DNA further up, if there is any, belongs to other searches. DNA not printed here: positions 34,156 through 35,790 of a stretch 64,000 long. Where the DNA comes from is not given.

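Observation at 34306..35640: Cytoplasmic LRR plus eukaryotic-like Ser/Thr kinase translationally coupled to the rRNA methyltransferase rlmM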

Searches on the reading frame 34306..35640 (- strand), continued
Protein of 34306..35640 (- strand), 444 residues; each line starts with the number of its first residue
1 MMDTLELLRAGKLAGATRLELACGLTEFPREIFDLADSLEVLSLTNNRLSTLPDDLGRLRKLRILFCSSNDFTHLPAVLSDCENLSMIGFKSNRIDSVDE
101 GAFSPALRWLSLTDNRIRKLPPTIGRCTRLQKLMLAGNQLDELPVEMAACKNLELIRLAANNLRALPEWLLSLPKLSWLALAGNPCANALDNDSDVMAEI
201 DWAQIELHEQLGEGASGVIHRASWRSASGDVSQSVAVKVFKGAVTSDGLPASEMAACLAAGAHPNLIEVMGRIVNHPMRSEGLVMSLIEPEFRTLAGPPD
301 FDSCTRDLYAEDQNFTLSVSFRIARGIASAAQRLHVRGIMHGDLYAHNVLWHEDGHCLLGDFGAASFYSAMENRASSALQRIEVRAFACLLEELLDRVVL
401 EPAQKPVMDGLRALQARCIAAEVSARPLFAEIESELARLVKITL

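Call 37: fold_search(model_id=the predicted structure, library=pdb)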
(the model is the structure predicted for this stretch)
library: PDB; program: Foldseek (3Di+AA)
matches with E <= 10: 2000; with E <= 0.001: 1987
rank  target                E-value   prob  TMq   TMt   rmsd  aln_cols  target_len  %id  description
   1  6bl8_A                1.0e-12  1.00  0.40  0.63   9.0       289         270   20  Predicting the Conformational Variability of Abl Tyrosine Kinase Using Molecular Dynamics Simulations and Markov State (released 2018-03-07)
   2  6jx0                  1.3e-12  1.00  0.41  0.61   8.4       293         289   18  Crystal structure of EGFR 696-1022 T790M in complex with AZD9291 prepared by co-crystallization (released 2020-04-22)
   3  4fk3_B                1.6e-12  1.00  0.40  0.66   7.7       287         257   20  B-Raf Kinase V600E Oncogenic Mutant in Complex with PLX3203 (released 2012-08-08)
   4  8w3d_D                2.0e-12  1.00  0.42  0.60   9.0       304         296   20  TAS-120 covalent structure with FGFR2 molecular brake mutant (released 2025-01-01)
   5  4yht_B                2.4e-12  1.00  0.39  0.65   9.0       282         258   21  bRaf complexed with an inhibitor (released 2016-03-16)
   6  3kxx_A                2.4e-12  1.00  0.42  0.60  10.2       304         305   21  Structure of the mutant Fibroblast Growth Factor receptor 1 (released 2010-03-02)
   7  3d4q_A                2.6e-12  1.00  0.40  0.66   8.7       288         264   22  Pyrazole-based inhibitors of B-Raf kinase (released 2008-08-19)
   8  8e4t                  2.9e-12  1.00  0.42  0.67   7.8       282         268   20  Crystal structure of the kinase domain of RTKC8 from the choanoflagellate Monosiga brevicollis (released 2023-06-21)
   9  5flf_A                3.3e-12  1.00  0.41  0.60   9.5       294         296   22  DISEASE LINKED MUTATION IN FGFR (released 2016-03-30)
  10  7a6i                  3.6e-12  1.00  0.42  0.62   8.1       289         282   18  Crystal Structure of EGFR-T790M/V948R in Complex with LDC8201 (released 2022-02-23)
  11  8wd4                  3.6e-12  1.00  0.41  0.58   8.3       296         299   16  EGFR(L858R/T790/C797S) in complex with compound 5j (released 2023-12-20)
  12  5eg3_A                4.1e-12  1.00  0.41  0.58   8.9       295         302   21  Crystal Structure of the Activated FGF Receptor 2 (FGFR2) Kinase Domain in complex with the cSH2 domain of Phospholipa (released 2016-02-03)
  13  3bce_C                4.1e-12  1.00  0.42  0.62   8.4       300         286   18  Crystal structure of the ErbB4 kinase (released 2008-02-12)
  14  8w3d_B                4.1e-12  1.00  0.42  0.62   8.8       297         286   21  TAS-120 covalent structure with FGFR2 molecular brake mutant (released 2025-01-01)
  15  6pnx_B                4.1e-12  1.00  0.41  0.60   9.4       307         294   21  Crystal Structure of an Asymmetric Dimer of FGF Receptor 3 Kinases Trapped in A-loop Tyrosine Transphosphorylation Rea (released 2020-01-22)
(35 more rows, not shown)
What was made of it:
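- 34309..35031 (-): Short TK/TKL-like kinase domain, residues 204-444. Best Foldseek matches are Abl, EGFR, B-Raf and FGFR (call 37).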

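Call 42: search_protein_families(library=pfam, proteins=[P0086, P0062, P0113], max_evalue=0.001)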
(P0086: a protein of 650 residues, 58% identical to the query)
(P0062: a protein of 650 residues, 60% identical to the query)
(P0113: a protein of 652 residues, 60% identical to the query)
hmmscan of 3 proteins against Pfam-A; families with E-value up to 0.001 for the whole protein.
P0086 (650 aa): 11 families
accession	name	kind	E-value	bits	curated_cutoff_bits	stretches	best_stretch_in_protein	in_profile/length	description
PF13855.12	LRR_8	-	1.3e-19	70.1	27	4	105-162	2-61/61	Leucine rich repeat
PF23598.1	LRR_14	-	8.7e-15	54.8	40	2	105-198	48-142/353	Leucine-rich repeat region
PF00069.31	Pkinase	-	1.3e-14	54.6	31.7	1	208-371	2-153/263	Protein kinase domain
PF07714.23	PK_Tyr_Ser-Thr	-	1.8e-14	54.1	23.1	1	207-382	1-169/258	Protein tyrosine and serine/threonine kinase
PF12799.13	LRR_4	-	9.5e-14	51.6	27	2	104-143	1-40/44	Leucine Rich repeats (2 copies)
PF01612.26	DNA_pol_A_exo1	-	3.7e-13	50.1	23.6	1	469-635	4-169/173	3'-5' exonuclease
PF00560.39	LRR_1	-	1.3e-09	36.7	20.6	0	37-58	1-23/23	Leucine Rich Repeat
PF14580.12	LRR_9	-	8e-07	29.2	30.5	0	86-162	46-125/175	Leucine-rich repeat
PF23211.1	LRR_LRWD1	-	2.9e-06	27.6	28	0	37-99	43-103/190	Leucine-rich repeat and WD repeat-containing protein 1, LRR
PF06293.20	Kdo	-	4e-05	23.6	21.3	1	319-353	121-155/207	Lipopolysaccharide kinase (Kdo/WaaP) family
PF01636.29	APH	-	4.2e-05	23.9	23.2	1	287-361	111-195/239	Phosphotransferase enzyme family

P0062 (650 aa): 10 families
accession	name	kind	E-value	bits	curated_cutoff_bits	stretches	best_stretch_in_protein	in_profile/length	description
PF13855.12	LRR_8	-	5.1e-17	61.8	27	2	128-184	2-60/61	Leucine rich repeat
PF00069.31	Pkinase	-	4.9e-14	52.8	31.7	1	209-371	3-153/263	Protein kinase domain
PF07714.23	PK_Tyr_Ser-Thr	-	4.9e-14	52.7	23.1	1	207-385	1-172/258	Protein tyrosine and serine/threonine kinase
PF23598.1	LRR_14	-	6.5e-14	51.9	40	2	105-186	48-127/353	Leucine-rich repeat region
PF12799.13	LRR_4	-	6.8e-14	52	27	3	104-142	1-39/44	Leucine Rich repeats (2 copies)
PF01612.26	DNA_pol_A_exo1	-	2e-12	47.7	23.6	1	473-636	8-170/173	3'-5' exonuclease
PF00560.39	LRR_1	-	2.5e-07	29.9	20.6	0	38-58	2-23/23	Leucine Rich Repeat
PF23211.1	LRR_LRWD1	-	4.1e-07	30.3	28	0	120-189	35-102/190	Leucine-rich repeat and WD repeat-containing protein 1, LRR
PF06293.20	Kdo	-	6.4e-06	26.2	21.3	1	319-360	121-166/207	Lipopolysaccharide kinase (Kdo/WaaP) family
PF14580.12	LRR_9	-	2.2e-05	24.6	30.5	0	86-163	46-126/175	Leucine-rich repeat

P0113 (652 aa): 10 families
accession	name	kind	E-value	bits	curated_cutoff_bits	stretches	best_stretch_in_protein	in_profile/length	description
PF13855.12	LRR_8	-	4e-21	75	27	3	104-162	1-61/61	Leucine rich repeat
PF01612.26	DNA_pol_A_exo1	-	6.7e-15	55.7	23.6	1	470-635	5-169/173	3'-5' exonuclease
PF07714.23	PK_Tyr_Ser-Thr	-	2.5e-14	53.7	23.1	1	207-382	1-169/258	Protein tyrosine and serine/threonine kinase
PF12799.13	LRR_4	-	3.2e-14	53.1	27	1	104-143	1-40/44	Leucine Rich repeats (2 copies)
PF00069.31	Pkinase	-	2.7e-13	50.3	31.7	1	208-371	2-153/263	Protein kinase domain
PF23598.1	LRR_14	-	2.1e-12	46.9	40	1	105-203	48-147/353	Leucine-rich repeat region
PF00560.39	LRR_1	-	3.9e-09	35.3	20.6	0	38-58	2-23/23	Leucine Rich Repeat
PF23211.1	LRR_LRWD1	-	2e-08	34.6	28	0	29-106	35-114/190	Leucine-rich repeat and WD repeat-containing protein 1, LRR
PF14580.12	LRR_9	-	6.7e-06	26.2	30.5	0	85-161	45-124/175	Leucine-rich repeat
PF06293.20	Kdo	-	0.00012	22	21.3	1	324-353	126-155/207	Lipopolysaccharide kinase (Kdo/WaaP) family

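Call 56: find_encoding_contigs(protein=P0022, flank=5000, max_places=2)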
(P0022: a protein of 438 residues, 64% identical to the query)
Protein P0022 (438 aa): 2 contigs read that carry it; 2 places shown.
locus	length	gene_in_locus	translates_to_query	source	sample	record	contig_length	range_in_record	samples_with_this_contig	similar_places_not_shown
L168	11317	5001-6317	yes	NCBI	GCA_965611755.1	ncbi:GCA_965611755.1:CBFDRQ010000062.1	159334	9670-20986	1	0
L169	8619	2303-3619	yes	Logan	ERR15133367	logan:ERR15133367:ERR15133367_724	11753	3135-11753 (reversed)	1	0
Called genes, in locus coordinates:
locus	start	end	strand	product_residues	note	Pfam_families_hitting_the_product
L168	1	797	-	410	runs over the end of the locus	-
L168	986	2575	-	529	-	PF00092:VWA (weak), PF13519:VWA_2 (faint), PF00581:Rhodanese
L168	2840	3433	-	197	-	PF12697:Abhydrolase_6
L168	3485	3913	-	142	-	-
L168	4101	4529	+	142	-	PF02502:LacAB_rpiB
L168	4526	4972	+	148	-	PF09500:YiiD_C, PF14539:DUF4442 (weak)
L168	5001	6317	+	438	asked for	PF23598:LRR_14 (weak), PF13855:LRR_8, PF12799:LRR_4 (weak), PF12799:LRR_4 (weak), PF13855:LRR_8, PF13855:LRR_8, PF00069:Pkinase, PF07714:PK_Tyr_Ser-Thr, +4 more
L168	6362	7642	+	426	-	PF21751:DACNV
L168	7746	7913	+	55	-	-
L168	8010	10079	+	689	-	PF16116:DUF4832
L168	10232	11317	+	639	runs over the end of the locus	PF16586:DUF5060, PF12904:Collagen_bind_2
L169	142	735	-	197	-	PF12697:Abhydrolase_6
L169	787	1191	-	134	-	-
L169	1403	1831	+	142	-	PF02502:LacAB_rpiB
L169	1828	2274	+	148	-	PF09500:YiiD_C, PF14539:DUF4442 (weak)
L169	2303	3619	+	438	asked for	PF23598:LRR_14 (weak), PF13855:LRR_8, PF12799:LRR_4 (weak), PF12799:LRR_4 (weak), PF13855:LRR_8, PF13855:LRR_8, PF00069:Pkinase, PF07714:PK_Tyr_Ser-Thr, +4 more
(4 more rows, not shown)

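Call 57: find_encoding_contigs(protein=P0012, flank=5000, max_places=2)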
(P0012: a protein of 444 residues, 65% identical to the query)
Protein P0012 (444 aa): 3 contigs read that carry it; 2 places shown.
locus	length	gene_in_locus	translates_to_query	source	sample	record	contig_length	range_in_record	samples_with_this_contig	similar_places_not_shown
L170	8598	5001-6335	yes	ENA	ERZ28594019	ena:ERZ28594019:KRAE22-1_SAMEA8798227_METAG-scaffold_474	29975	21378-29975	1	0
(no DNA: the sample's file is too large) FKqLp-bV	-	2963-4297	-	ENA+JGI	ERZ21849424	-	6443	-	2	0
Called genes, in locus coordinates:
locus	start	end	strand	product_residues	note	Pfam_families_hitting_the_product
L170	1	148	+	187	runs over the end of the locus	PF07027:DUF1318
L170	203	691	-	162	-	-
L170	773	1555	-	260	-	PF02698:DUF218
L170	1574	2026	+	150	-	PF02580:Tyr_Deacylase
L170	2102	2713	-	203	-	PF01625:PMSR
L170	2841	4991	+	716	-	PF00270:DEAD, PF00271:Helicase_C, PF16124:RecQ_Zn_bind, PF09382:RQC, PF00570:HRDC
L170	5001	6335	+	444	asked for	PF23211:LRR_LRWD1 (faint), PF23598:LRR_14 (weak), PF13855:LRR_8 (weak), PF12799:LRR_4 (weak), PF23598:LRR_14 (weak), PF13855:LRR_8 (weak), PF00069:Pkinase, PF07714:PK_Tyr_Ser-Thr, +2 more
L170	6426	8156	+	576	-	PF06472:ABC_membrane_2, PF05992:SbmA_BacA, PF00005:ABC_tran, PF02463:SMC_N (faint)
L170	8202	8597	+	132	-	?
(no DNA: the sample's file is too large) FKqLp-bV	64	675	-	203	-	PF01625:PMSR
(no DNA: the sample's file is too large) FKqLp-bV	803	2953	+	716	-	PF00270:DEAD, PF00271:Helicase_C, PF16124:RecQ_Zn_bind, PF09382:RQC, PF00570:HRDC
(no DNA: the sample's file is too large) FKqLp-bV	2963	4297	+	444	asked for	PF23211:LRR_LRWD1 (faint), PF23598:LRR_14 (weak), PF13855:LRR_8 (weak), PF12799:LRR_4 (weak), PF23598:LRR_14 (weak), PF13855:LRR_8 (weak), PF00069:Pkinase, PF07714:PK_Tyr_Ser-Thr, +2 more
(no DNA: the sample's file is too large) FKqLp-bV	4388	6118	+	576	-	PF06472:ABC_membrane_2, PF05992:SbmA_BacA, PF00005:ABC_tran, PF02463:SMC_N (faint)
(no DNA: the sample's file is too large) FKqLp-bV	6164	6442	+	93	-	?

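Call 58: find_encoding_contigs(protein=P0009, flank=5000, max_places=2)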
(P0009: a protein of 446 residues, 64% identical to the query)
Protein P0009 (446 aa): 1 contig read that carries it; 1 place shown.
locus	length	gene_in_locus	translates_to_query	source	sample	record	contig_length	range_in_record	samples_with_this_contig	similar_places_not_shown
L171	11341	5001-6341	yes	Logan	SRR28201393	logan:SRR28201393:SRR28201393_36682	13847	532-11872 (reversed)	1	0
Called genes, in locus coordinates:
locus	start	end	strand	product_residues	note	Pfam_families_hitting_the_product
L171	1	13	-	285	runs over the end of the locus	PF03741:TerC, PF04332:DUF475 (weak)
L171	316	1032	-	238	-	PF02698:DUF218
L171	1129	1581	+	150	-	PF02580:Tyr_Deacylase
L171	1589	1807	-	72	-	-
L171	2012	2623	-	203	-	PF01625:PMSR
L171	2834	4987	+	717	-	PF00270:DEAD, PF00271:Helicase_C, PF16124:RecQ_Zn_bind, PF09382:RQC, PF00570:HRDC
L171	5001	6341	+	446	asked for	PF23598:LRR_14 (weak), PF23211:LRR_LRWD1 (faint), PF13855:LRR_8 (weak), PF13855:LRR_8 (weak), PF23598:LRR_14 (weak), PF13855:LRR_8 (weak), PF00069:Pkinase, PF07714:PK_Tyr_Ser-Thr, +3 more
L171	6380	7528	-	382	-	PF00144:Beta-lactamase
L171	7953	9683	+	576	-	PF06472:ABC_membrane_2, PF05992:SbmA_BacA, PF02463:SMC_N (faint), PF00005:ABC_tran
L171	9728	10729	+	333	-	PF07676:PD40 (faint), PF26550:Tricorn_2nd (weak)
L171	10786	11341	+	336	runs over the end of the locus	PF07885:Ion_trans_2, PF02254:TrkA_N, PF02080:TrkA_C (weak)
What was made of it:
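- RecQ lies 9-13 nt upstream of the kinase in L170 and L171 (calls 57 and 58).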

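Call 60: list_cluster_members(proteins=[P0001, P0121, P0005, P0003, P0008])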
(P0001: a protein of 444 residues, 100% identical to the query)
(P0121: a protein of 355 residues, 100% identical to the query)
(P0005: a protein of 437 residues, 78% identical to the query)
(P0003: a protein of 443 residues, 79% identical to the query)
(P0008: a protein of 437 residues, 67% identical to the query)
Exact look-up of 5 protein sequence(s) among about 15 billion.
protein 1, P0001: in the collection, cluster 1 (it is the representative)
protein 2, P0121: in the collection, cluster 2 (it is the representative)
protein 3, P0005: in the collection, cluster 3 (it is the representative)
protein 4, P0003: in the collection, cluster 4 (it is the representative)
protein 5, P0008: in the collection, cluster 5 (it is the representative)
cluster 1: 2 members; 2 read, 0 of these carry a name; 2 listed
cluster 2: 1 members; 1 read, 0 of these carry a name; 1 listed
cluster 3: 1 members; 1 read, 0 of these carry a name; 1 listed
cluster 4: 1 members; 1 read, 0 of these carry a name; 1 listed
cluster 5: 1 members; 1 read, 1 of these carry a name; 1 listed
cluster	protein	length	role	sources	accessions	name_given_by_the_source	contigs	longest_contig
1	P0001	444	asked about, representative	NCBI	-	-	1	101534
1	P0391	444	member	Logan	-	-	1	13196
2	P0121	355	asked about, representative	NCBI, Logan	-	-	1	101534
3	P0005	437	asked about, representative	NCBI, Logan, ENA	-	-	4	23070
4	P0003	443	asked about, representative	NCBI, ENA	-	-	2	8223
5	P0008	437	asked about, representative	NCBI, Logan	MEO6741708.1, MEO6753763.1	MAG: leucine-rich repeat-containing protein kinase family protein [Chthoniobacteraceae ...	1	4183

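Call 62: find_encoding_contigs(protein=P0053, flank=4000, max_places=1)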
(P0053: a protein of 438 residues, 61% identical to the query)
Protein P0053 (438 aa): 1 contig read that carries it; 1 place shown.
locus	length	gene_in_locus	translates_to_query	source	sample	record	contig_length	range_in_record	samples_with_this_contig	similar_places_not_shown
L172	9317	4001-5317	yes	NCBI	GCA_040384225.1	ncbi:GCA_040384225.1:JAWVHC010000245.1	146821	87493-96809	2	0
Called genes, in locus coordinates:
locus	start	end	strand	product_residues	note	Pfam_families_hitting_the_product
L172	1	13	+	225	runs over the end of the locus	PF00300:His_Phos_1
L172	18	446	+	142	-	PF02502:LacAB_rpiB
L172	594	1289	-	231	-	PF03473:MOSC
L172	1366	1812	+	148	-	PF09500:YiiD_C, PF14539:DUF4442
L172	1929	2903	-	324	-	PF02826:2-Hacid_dh_C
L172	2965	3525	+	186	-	PF08002:DUF1697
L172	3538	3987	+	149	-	PF16798:DUF5069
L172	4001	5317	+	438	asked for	PF23598:LRR_14 (faint), PF00560:LRR_1 (faint), PF12799:LRR_4 (weak), PF13855:LRR_8, PF00069:Pkinase, PF07714:PK_Tyr_Ser-Thr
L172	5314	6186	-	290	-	PF01694:Rhomboid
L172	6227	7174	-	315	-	PF00561:Abhydrolase_1 (weak), PF12697:Abhydrolase_6 (weak)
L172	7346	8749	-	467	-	PF07586:HXXSHH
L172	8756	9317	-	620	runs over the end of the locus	PF07635:PSCyt1 (faint), PF07626:PSD3, PF07637:PSD5, PF07631:PSD4, PF07627:PSCyt3, PF07624:PSD2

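Call 63: find_encoding_contigs(protein=P0037, flank=4000, max_places=1)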
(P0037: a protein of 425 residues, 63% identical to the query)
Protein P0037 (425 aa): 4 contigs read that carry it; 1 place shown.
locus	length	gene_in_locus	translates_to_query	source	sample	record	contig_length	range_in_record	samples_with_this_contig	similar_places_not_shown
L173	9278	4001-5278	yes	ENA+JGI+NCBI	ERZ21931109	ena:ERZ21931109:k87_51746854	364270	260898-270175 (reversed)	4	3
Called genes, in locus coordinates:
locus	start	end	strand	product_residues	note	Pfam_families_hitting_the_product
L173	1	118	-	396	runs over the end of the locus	PF12242:Eno-Rase_NADH_b, PF12241:Enoyl_reductase, PF07055:Eno-Rase_FAD_bd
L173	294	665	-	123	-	PF01152:Bac_globin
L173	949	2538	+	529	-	PF06826:Asp-Al_Ex, PF02080:TrkA_C, PF06826:Asp-Al_Ex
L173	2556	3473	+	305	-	-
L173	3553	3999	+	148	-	PF09500:YiiD_C, PF14539:DUF4442 (weak)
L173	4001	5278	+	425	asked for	PF23211:LRR_LRWD1 (faint), PF00560:LRR_1 (faint), PF13855:LRR_8 (weak), PF23598:LRR_14, PF13855:LRR_8, PF00069:Pkinase, PF07714:PK_Tyr_Ser-Thr, PF06293:Kdo, +2 more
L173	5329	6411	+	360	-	PF01728:FtsJ (weak)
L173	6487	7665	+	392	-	PF01408:GFO_IDH_MocA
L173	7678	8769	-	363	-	PF00724:Oxidored_FMN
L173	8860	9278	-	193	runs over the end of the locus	PF00440:TetR_N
